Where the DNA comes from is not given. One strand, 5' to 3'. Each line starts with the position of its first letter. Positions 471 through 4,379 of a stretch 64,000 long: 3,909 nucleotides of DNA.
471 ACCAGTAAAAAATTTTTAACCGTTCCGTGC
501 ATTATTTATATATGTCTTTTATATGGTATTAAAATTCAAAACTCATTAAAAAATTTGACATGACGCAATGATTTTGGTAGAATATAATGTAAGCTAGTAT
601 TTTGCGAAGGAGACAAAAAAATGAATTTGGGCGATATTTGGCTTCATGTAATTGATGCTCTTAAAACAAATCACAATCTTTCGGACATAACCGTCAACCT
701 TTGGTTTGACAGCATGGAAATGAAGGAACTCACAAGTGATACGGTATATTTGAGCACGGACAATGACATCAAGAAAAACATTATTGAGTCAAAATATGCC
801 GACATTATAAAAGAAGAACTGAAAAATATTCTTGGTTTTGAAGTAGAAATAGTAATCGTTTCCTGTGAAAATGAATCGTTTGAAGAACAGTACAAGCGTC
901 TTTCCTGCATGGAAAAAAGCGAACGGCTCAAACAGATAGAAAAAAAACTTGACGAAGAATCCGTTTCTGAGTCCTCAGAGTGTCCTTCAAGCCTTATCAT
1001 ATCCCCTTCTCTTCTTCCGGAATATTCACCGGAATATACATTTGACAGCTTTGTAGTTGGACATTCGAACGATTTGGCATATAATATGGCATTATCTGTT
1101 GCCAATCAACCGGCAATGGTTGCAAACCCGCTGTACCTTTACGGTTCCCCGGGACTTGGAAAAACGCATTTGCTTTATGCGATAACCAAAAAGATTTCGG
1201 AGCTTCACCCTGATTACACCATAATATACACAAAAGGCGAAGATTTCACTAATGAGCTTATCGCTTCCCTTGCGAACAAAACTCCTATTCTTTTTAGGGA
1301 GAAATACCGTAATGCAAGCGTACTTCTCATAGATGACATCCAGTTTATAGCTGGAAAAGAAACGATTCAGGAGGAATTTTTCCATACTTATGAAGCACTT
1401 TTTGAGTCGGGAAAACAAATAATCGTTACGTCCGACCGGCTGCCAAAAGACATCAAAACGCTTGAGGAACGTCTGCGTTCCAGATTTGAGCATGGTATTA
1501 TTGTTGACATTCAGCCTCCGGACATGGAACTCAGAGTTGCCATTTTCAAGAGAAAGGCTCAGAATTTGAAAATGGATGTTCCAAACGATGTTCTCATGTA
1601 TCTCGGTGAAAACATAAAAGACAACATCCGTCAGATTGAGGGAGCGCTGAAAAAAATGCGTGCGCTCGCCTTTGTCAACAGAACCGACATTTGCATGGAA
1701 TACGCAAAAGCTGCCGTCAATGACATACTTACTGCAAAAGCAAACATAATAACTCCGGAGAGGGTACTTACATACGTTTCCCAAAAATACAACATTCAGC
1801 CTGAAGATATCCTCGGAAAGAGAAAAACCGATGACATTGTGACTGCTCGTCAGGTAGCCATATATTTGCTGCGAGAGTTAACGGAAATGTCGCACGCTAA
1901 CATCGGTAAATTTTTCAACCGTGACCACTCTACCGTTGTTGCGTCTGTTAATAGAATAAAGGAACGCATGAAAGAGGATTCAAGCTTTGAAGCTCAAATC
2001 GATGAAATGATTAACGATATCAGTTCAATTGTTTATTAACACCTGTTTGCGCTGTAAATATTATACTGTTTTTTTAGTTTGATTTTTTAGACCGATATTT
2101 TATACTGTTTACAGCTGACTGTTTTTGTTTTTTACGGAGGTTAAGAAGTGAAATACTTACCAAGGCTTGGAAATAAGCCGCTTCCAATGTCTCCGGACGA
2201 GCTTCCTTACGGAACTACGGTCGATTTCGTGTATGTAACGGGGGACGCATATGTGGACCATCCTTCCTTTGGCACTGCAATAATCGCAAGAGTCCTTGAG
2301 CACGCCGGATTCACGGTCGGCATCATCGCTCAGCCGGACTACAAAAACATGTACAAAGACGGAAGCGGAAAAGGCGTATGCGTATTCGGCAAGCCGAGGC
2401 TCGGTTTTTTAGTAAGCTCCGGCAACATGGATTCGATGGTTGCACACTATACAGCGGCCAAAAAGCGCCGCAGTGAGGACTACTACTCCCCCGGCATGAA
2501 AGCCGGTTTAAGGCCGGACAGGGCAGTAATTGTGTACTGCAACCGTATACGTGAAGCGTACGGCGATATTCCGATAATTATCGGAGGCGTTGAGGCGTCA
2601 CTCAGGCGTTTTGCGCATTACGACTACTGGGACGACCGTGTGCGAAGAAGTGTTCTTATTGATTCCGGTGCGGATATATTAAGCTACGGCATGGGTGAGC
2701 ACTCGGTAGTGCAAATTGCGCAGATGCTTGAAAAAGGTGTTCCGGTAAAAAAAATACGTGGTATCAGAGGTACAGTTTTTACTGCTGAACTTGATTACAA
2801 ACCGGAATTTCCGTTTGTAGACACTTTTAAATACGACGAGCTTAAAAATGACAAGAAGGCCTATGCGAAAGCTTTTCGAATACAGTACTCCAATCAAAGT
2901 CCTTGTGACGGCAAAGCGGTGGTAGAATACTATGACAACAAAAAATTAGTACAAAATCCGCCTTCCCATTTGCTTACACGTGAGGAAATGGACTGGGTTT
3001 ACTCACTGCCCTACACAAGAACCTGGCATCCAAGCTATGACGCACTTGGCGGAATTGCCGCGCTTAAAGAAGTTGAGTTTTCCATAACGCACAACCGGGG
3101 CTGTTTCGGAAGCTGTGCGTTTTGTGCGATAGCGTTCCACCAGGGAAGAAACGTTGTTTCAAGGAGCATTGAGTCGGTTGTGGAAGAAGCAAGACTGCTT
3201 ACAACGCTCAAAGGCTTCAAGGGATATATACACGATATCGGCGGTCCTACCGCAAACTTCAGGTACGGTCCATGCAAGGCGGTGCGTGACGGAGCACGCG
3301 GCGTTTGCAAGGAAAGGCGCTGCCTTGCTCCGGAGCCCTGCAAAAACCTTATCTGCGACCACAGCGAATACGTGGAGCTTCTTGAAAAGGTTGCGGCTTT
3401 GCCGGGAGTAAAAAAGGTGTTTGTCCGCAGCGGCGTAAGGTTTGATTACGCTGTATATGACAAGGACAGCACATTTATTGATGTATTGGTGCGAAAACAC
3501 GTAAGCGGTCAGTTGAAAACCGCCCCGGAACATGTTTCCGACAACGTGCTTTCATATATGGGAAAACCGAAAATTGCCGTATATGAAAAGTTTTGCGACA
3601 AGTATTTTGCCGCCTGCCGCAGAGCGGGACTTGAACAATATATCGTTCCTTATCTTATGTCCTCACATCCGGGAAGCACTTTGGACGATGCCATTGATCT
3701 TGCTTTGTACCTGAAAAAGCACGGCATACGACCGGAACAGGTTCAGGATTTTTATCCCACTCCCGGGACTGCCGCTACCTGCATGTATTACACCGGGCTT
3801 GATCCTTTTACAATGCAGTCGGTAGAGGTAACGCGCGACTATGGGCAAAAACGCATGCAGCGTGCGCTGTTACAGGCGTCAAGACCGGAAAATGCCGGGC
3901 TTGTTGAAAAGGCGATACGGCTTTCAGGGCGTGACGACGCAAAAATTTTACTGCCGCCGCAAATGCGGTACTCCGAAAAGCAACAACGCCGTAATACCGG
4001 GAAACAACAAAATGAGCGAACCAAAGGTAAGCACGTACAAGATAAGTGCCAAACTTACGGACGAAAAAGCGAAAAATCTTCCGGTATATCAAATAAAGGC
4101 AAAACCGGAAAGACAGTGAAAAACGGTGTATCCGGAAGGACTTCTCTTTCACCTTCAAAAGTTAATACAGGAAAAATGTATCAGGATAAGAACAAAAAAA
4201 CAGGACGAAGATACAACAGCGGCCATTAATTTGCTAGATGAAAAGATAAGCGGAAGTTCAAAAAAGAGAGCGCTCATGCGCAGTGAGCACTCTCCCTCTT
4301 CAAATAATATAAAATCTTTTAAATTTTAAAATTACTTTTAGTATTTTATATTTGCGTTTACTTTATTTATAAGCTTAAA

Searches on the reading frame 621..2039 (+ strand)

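Call 41: search_protein_families(library=pfam, proteins=[window:621-2039:+], max_evalue=0.0001)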
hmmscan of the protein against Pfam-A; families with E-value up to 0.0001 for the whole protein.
window:621-2039:+ (472 aa): 6 families
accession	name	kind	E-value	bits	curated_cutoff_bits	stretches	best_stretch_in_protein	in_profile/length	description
PF00308.24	Bac_DnaA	-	2.6e-60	203.7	23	1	137-296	3-162/162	Bacterial DnaA ATPAse domain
PF08299.17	Bac_DnaA_C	-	4.6e-24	84.7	31.5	1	379-446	1-69/69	Bacterial dnaA protein helix-turn-helix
PF00004.35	AAA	-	8.1e-12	46.2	21.2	1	171-295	1-129/131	ATPase family associated with various cellular activities (AAA)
PF11638.13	DnaA_N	-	7.8e-07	29.2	24.6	1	6-67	3-63/65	DnaA N-terminal domain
PF01695.23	IstB_IS21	-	1.8e-05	24.8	24.1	1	171-272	95-193/238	IstB-like ATP binding protein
PF13173.12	AAA_14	-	2.8e-05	24.5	27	1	170-290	4-116/129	AAA domain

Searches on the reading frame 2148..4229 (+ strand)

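Call 41: search_protein_families(library=pfam, proteins=[window:2148-4229:+], max_evalue=0.0001)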
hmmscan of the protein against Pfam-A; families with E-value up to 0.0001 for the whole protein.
window:2148-4229:+ (693 aa): 3 families
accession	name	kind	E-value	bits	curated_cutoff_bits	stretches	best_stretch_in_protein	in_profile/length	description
PF08497.15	Radical_SAM_N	-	5.4e-121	403.9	25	1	23-312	15-301/301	Radical SAM N-terminal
PF11842.13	DUF3362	-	7.5e-21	75.4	27.6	1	530-655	1-140/151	Domain of unknown function (DUF3362)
PF04055.27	Radical_SAM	-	1e-06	29.5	29.5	1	313-519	1-163/166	Radical SAM superfamily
